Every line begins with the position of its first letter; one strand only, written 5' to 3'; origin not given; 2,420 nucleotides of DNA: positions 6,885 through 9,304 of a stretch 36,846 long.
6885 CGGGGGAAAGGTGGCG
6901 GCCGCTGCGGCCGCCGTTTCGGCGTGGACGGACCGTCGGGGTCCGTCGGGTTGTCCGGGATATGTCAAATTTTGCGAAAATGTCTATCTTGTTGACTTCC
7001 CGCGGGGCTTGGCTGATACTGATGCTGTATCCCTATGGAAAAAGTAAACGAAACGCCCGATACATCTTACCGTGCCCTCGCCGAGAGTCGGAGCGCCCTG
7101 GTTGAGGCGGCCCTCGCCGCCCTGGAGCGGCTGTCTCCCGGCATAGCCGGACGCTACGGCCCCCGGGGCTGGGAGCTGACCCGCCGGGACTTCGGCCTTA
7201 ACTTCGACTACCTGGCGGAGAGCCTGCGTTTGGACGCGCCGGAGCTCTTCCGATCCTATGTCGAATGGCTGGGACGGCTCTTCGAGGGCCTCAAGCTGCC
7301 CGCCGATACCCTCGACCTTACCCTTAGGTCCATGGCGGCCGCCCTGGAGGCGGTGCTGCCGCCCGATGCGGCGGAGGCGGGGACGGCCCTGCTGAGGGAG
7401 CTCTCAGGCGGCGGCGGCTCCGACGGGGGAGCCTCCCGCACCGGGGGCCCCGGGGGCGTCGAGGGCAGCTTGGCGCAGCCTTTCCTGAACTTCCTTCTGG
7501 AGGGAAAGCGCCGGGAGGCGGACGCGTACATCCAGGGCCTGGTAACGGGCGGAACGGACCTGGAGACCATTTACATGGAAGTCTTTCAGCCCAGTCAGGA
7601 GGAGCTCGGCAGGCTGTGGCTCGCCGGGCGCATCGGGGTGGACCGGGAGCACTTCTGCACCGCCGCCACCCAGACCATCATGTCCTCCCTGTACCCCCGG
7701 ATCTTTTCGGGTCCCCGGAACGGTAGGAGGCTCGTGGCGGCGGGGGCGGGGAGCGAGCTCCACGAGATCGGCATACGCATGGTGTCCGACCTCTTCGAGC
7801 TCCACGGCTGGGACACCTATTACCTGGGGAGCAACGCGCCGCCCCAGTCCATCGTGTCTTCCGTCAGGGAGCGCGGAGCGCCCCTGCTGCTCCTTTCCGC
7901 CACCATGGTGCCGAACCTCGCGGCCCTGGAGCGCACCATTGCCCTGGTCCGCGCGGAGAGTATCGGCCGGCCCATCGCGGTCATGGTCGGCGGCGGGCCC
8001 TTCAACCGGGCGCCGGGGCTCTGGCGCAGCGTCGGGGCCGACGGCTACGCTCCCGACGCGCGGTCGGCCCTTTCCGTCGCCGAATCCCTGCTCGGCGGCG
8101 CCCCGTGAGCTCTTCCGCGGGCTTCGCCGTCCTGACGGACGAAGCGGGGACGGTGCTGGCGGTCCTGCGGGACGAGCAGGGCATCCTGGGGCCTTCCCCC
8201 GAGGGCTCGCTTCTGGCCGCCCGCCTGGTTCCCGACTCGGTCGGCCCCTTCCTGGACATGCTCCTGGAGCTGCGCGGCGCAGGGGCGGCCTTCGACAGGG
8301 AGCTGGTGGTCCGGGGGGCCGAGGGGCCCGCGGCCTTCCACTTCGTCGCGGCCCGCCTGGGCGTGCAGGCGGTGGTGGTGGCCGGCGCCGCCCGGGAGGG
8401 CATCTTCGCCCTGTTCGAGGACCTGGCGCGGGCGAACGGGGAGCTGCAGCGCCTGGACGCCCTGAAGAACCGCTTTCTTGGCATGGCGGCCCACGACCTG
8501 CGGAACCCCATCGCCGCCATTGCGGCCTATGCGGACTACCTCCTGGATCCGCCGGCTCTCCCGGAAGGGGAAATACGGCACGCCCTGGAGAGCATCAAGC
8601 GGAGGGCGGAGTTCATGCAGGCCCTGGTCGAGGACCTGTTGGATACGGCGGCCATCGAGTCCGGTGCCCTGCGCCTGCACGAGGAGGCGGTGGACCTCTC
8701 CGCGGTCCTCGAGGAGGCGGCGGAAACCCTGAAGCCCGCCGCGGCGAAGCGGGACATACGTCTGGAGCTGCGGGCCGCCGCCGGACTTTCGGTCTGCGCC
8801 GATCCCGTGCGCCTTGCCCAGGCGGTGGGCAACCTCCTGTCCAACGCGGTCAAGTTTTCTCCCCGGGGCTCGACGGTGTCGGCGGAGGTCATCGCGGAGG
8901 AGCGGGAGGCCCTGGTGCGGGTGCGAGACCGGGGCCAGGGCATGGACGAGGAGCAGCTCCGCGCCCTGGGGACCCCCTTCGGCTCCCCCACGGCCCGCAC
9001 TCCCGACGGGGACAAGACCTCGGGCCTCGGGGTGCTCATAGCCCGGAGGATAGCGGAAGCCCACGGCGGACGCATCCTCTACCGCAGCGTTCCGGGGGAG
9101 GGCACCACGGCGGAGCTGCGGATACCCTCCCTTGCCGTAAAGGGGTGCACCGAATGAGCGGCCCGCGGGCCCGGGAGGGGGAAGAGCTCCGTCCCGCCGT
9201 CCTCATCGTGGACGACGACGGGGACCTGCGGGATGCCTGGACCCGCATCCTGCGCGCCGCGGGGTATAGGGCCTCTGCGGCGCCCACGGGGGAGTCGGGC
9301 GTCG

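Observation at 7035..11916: CarH-type B12 photoreceptor module without a DNA-binding domain, translationally coupled to a soluble kinase cascade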

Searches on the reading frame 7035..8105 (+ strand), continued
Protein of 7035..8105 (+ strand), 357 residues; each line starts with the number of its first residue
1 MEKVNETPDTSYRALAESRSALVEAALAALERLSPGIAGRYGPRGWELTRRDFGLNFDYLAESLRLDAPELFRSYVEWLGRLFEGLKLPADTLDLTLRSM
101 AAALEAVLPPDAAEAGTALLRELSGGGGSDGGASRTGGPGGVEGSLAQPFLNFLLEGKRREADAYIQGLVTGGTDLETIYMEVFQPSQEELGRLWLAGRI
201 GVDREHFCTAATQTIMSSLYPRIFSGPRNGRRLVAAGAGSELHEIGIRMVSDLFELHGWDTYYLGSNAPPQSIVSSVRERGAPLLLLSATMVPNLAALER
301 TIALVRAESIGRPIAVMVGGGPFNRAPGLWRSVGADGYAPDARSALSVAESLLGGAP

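Call 70: find_encoding_contigs(protein=P0002, flank=6000, max_places=1)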
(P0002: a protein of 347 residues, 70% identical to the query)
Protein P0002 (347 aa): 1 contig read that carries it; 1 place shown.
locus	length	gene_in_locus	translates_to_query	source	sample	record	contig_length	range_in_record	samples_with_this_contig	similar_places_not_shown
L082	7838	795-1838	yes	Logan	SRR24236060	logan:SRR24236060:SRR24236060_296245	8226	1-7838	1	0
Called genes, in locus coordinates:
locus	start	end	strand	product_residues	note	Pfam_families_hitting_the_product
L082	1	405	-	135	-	?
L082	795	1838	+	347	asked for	PF02607:B12-binding_2, PF02310:B12-binding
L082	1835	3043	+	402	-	PF00512:HisKA, PF02518:HATPase_c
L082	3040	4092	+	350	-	PF00072:Response_reg, PF07568:HisKA_2, PF13581:HATPase_c_2 (weak), PF02518:HATPase_c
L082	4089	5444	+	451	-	PF00072:Response_reg, PF00989:PAS (weak), PF08448:PAS_4 (weak), PF08447:PAS_3, PF01590:GAF (weak), PF13185:GAF_2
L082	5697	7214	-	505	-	PF14248:DUF4345 (weak), PF23023:Anti-Pycsar_Apyc1 (weak), PF00753:Lactamase_B, PF12706:Lactamase_B_2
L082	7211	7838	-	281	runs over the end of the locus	PF01965:DJ-1_PfpI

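Call 71: find_encoding_contigs(protein=P0021, flank=7000, max_places=1)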
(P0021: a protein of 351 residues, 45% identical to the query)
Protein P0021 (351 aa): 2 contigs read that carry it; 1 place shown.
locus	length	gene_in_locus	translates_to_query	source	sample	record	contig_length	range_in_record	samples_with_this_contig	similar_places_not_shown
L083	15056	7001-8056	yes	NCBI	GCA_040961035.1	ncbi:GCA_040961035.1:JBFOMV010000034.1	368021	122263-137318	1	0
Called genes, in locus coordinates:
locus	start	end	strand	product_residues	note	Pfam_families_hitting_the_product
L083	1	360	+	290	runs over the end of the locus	PF02645:DegV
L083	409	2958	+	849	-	PF17191:RecG_wedge, PF01336:tRNA_anti-codon, PF00270:DEAD, PF04851:ResIII, PF00271:Helicase_C, PF22590:Cas3-like_C_2 (weak), PF19833:RecG_dom3_C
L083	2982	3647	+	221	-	PF03602:Cons_hypoth95, PF05175:MTS (weak), PF01170:UPF0020 (faint)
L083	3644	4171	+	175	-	PF01467:CTP_transf_like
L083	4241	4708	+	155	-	-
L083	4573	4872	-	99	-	-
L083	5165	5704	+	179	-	PF02620:YceD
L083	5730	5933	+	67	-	PF01783:Ribosomal_L32p, PF13248:Zn_ribbon_3 (faint)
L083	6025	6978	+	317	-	PF00478:IMPDH (faint), PF03060:NMO, PF00977:His_biosynth (faint)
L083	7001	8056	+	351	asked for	PF02607:B12-binding_2, PF02310:B12-binding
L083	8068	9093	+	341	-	PF00990:GGDEF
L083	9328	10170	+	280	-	PF02548:Pantoate_transf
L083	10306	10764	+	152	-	PF07331:TctB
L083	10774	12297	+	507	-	PF01970:TctA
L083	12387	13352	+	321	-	PF03401:TctC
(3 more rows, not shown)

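Call 72: find_encoding_contigs(protein=P0003, flank=7000, max_places=1)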
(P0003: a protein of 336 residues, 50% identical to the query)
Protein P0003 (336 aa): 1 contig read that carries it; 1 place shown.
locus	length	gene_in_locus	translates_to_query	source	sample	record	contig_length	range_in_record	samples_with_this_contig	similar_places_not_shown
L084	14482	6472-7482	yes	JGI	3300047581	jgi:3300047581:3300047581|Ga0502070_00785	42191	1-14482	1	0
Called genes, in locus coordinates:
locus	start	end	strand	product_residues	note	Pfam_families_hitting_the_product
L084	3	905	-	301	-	?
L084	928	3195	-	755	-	PF01627:Hpt, PF02895:H-kinase_dim, PF02518:HATPase_c, PF01584:CheW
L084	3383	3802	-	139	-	PF15919:HicB_lk_antitox, PF15970:HicB-like_2, PF13560:HTH_31, PF01381:HTH_3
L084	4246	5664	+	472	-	PF13188:PAS_8 (faint), PF00989:PAS, PF08448:PAS_4, PF13426:PAS_9 (weak), PF07730:HisKA_3, PF02518:HATPase_c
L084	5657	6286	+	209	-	PF00072:Response_reg, PF00196:GerE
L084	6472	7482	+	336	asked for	PF02607:B12-binding_2, PF02310:B12-binding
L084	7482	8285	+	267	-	PF00512:HisKA, PF02518:HATPase_c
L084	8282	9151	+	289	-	PF07730:HisKA_3, PF02518:HATPase_c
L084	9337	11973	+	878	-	PF08448:PAS_4, PF08447:PAS_3, PF00989:PAS, PF08448:PAS_4, PF13185:GAF_2, PF01590:GAF, PF08447:PAS_3, PF07568:HisKA_2, +4 more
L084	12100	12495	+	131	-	PF00072:Response_reg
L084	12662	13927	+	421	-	PF01547:SBP_bac_1, PF13416:SBP_bac_8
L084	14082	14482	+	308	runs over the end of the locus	PF00528:BPD_transp_1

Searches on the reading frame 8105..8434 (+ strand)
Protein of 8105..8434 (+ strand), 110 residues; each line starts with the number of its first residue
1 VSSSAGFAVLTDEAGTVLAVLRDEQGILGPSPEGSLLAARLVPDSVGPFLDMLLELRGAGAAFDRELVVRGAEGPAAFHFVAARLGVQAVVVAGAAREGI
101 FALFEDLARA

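Call 39: search_solved_structures(query=A3, max_evalue=10)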
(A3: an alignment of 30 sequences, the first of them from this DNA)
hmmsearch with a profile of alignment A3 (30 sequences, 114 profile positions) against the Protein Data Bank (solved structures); distinct sequences matched with E-value up to 10: 2.
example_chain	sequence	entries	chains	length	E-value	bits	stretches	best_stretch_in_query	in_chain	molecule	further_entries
9vtb_A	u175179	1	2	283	1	12.7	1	35-70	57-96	FjoF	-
9vta_A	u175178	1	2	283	1.1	12.7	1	35-70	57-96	Fl3F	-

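Call 40: search_protein_families(library=pfam, alignment_id=A3, max_evalue=1)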
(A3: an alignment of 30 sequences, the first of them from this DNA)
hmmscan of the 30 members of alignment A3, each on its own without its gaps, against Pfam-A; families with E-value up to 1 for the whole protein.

A. member 1, seq(110 aa): 0 families

B. families by the number of members that match (of 30 scanned): 9 families
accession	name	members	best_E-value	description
PF13426.13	PAS_9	1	0.0063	PAS domain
PF03795.20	YCII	1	0.012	YCII-related domain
PF19279.4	YegS_C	1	0.024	YegS C-terminal NAD kinase beta sandwich-like domain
PF16984.11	Grp7_allergen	1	0.054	Group 7 allergen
PF23748.1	Beta-prop_LRRK2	1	0.12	LRRK2 beta propeller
PF18603.7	LAL_C2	1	0.13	L-amino acid ligase C-terminal domain 2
PF01535.26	PPR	1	0.19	PPR repeat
PF20539.3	DUF6754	1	0.21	Domain of unknown function (DUF6754)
PF08447.18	PAS_3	1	0.21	PAS fold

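Call 50: predict_structure(alignment_id=A3)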
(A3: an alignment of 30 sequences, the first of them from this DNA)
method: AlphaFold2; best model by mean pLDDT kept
length: 110 residues; sequences in the alignment: 30
mean_pLDDT: 91.5   pTM: 0.84
mean pLDDT of the five models: 91.5, 91.4, 90.2, 89.8, 89.6
residues with pLDDT >= 90: 86; 70-90: 20; 50-70: 3; < 50: 1
segments of 3 or more residues with pLDDT < 50: none
pLDDT, mean of each block of 10 residues (from residue 1): 79 97 93 97 98 96 95 93 95 88 75
secondary structure, 60 per line:
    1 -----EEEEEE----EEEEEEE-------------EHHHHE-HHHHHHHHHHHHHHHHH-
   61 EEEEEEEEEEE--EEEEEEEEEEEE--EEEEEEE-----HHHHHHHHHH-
elements in order: E6-11 E16-22 H37-40 H43-59 E61-71 E74-85 E88-94 H100-109

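Call 54: fold_search(model_id=the predicted structure, library=pdb)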
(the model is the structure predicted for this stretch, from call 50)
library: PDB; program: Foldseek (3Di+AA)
matches with E <= 10: 1041; with E <= 0.001: 75
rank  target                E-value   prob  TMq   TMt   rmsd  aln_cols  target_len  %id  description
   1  8px4_C                7.8e-06  1.00  0.70  0.71   2.5        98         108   18  Structure of the PAS domain code by the LIC_11128 gene from Leptospira interrogans serovar Copenhageni Fiocruz, solved (released 2023-10-25)
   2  8px4_A                1.7e-05  1.00  0.70  0.70   2.5        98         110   18  Structure of the PAS domain code by the LIC_11128 gene from Leptospira interrogans serovar Copenhageni Fiocruz, solved (released 2023-10-25)
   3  8px4_B                1.8e-05  1.00  0.65  0.66   3.2       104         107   17  Structure of the PAS domain code by the LIC_11128 gene from Leptospira interrogans serovar Copenhageni Fiocruz, solved (released 2023-10-25)
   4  3f1p_B                2.4e-05  1.00  0.69  0.69   3.0       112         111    9  Crystal structure of a high affinity heterodimer of HIF2 alpha and ARNT C-terminal PAS domains (released 2009-01-20)
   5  7vni_B                5.2e-05  1.00  0.72  0.72   5.8       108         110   11  AHR-ARNT PAS-B heterodimer (released 2022-04-13)
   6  4h6j_B                7.2e-05  1.00  0.74  0.74   3.2       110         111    7  Identification of Cys 255 in HIF-1 as a novel site for development of covalent inhibitors of HIF-1 /ARNT PasB domain p (released 2012-12-05)
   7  4e04_B                8.1e-05  1.00  0.68  0.27   7.1       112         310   15  RpBphP2 chromophore-binding domain crystallized by homologue-directed mutagenesis. (released 2012-07-25)
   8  9loi_A                1.2e-04  1.00  0.69  0.32   2.7        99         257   18  Crystal Structure of the Heterodimeric HIF-2 Complex with Agonist SD-16 (released 2025-10-15)
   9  3h7w_B                1.3e-04  1.00  0.69  0.69   3.0       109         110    8  Crystal structure of the high affinity heterodimer of HIF2 alpha and ARNT C-terminal PAS domains with the artificial l (released 2010-01-12)
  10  6dgj                  1.5e-04  1.00  0.72  0.77   2.8        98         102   13  Cronobacter turicensis RpfR quorum-sensing receptor PAS domain in complex with BDSF (released 2019-01-02)
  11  8ck8_A                1.7e-04  1.00  0.69  0.69   2.4        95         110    8  STRUCTURE OF HIF2A-ARNT HETERODIMER IN COMPLEX WITH (S)-1-Cyclohexyloxy-5,5-difluoro-3-methanesulfonyl-5,6-dihydro-4H- (released 2023-07-19)
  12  3f1n_B                2.1e-04  1.00  0.69  0.69   3.1       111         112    9  Crystal structure of a high affinity heterodimer of HIF2 alpha and ARNT C-terminal PAS domains, with internally bound  (released 2009-01-20)
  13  9of0_B                2.1e-04  1.00  0.63  0.28   3.0       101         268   18  Cryo-EM Structure of Human HIF-2a-ARNT Complexed on 20-bp HRE (released 2025-06-11)
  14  4hh3_A                2.1e-04  1.00  0.56  0.28  10.2       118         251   19  Structure of the AppA-PpsR2 core complex from Rb. sphaeroides (released 2013-06-05)
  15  4ghi_A                2.2e-04  1.00  0.71  0.73   2.2        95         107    7  Crystal structure of the high affinity heterodimer of HIF2 alpha and ARNT C-terminal PAS domains in complex with a ben (released 2013-02-27)
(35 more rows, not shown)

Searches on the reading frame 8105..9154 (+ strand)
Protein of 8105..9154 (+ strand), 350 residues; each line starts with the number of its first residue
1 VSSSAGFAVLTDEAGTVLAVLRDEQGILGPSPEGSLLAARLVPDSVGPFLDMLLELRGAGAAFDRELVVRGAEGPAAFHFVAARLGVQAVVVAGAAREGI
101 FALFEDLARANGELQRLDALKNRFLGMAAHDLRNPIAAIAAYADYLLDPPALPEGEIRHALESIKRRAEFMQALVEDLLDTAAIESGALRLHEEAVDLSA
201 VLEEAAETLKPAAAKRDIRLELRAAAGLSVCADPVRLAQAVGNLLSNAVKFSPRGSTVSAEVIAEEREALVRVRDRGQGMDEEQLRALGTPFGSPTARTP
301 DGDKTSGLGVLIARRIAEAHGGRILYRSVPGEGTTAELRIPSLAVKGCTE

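Call 3: search_protein_families(library=pfam, proteins=[window:8105-9154:+], max_evalue=0.01)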
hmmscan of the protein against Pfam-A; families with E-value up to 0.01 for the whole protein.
window:8105-9154:+ (350 aa): 3 families
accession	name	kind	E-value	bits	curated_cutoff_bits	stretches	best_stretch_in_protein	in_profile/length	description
PF02518.31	HATPase_c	-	1.5e-23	83.8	26.4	1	233-341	2-108/111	Histidine kinase-, DNA gyrase B-, and HSP90-like ATPase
PF00512.31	HisKA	-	1.1e-14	54.6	26.9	1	121-187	2-66/66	His Kinase A (phospho-acceptor) domain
PF13581.12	HATPase_c_2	-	3.9e-05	24.1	27.4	1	218-320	11-112/127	Histidine kinase-like ATPase domain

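Call 4: search_protein_families(library=ncbifam, proteins=[window:8105-9154:+], max_evalue=0.01)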
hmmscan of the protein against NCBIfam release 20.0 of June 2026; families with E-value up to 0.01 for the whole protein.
window:8105-9154:+ (350 aa): 77 families (the best 25 are shown)
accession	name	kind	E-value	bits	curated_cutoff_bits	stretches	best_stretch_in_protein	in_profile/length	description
NF041880.1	EPS_EpsF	equivalog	1.3e-39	136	900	1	106-335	259-484/492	response regulator EpsF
TIGR02966.1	phoR_proteo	equivalog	2.5e-39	135.2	334.2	1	112-337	105-330/333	phosphate regulon sensor histidine kinase PhoR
NF008312.0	PRK11100.1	equivalog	6e-38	130.9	356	1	128-342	263-474/477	two-component system sensor histidine kinase CreC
NF046044.1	PnpS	equivalog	1.7e-37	129.4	400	1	88-341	140-390/390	two-component system histidine kinase PnpS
NF038297.2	hybrid_HK_HrmK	equivalog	2.9e-33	115.4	725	1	105-341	219-456/607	hybrid histidine kinase/response regulator HrmK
NF033092.0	HK_WalK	equivalog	1.7e-30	106.2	725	1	99-341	354-593/594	cell wall metabolism sensor histidine kinase WalK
NF041735.1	hist_kin_RppB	equivalog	4.2e-30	104.9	400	1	123-341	218-438/438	two-component system sensor histidine kinase RppB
NF033091.0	HK_VanS_ACDEFG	equivalog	6.3e-30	104.3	400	1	114-329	67-282/293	vancomycin resistance histidine kinase VanS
TIGR02956.1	TMAO_torS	equivalog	6e-29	100.8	676.5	1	118-341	461-681/967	TMAO reductase system sensor histidine kinase/response regulator TorS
NF006800.0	PRK09303.1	equivalog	8.7e-29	100.6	342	1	107-341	137-376/383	histidine kinase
TIGR01386.1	cztS_silS_copS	subfamily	1.2e-28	100.3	292.55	1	111-341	228-457/457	heavy metal sensor histidine kinase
NF011874.0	PRK15347.1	equivalog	1.6e-28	99.3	852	1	106-341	383-613/921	two component system sensor kinase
NF008543.0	PRK11466.1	equivalog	5e-28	97.4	982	1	109-342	432-662/914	TMAO reductase system sensor histidine kinase/response regulator TorS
NF041210.1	his_kin_PieS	equivalog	7.2e-28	97.8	850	1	103-344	232-472/474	two component system sensor histidine kinase PieS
NF007688.0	PRK10364.1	equivalog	9.3e-28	97.2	479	1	116-342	236-451/460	two-component system sensor histidine kinase ZraS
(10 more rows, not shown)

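Call 23: find_homologous_proteins(query=window:8105-9154:+, max_evalue=0.00001)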
Query window:8105-9154:+ (350 aa): 1591 proteins with E <= 0.00001 among 8000 candidates; the best 120 are listed.
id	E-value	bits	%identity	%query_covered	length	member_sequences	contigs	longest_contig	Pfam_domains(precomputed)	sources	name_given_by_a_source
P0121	1.5e-213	726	100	100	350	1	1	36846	PF02518.32,PF00512.32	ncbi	-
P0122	3.9e-208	708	81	100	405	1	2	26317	PF13581.13,PF02518.32,PF00512.32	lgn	-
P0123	6.8e-155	533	65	99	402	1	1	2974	PF13581.13,PF02518.32,PF00512.32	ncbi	-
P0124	1.4e-149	516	62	99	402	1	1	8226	PF02518.32,PF00512.32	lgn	-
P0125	1.3e-72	263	50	68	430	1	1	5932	PF13581.13,PF02518.32,PF00512.32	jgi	jgi:signal transduction histidine kinase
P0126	6.0e-69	251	36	97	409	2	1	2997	PF02518.32,PF00512.32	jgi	-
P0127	2.3e-66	243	32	98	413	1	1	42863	PF02518.32,PF00512.32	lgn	-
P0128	8.5e-66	241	36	96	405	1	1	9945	PF02518.32,PF00512.32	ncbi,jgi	-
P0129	7.3e-65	238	36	96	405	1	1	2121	PF02518.32,PF00512.32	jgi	-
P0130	8.7e-65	237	37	97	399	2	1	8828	PF02518.32,PF00512.32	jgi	jgi:two-component system, OmpR family, sensor kinase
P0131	2.7e-64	236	36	96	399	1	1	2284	PF02518.32,PF00512.32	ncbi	-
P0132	5.3e-59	218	35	96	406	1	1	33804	PF13581.13,PF02518.32,PF00512.32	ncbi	-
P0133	1.5e-57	214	43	67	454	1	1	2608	PF02518.32,PF00512.32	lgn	-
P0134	4.1e-57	212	36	97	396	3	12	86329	PF13581.13,PF02518.32,PF00512.32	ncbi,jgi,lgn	-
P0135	5.3e-57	212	35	97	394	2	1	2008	PF02518.32,PF00512.32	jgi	-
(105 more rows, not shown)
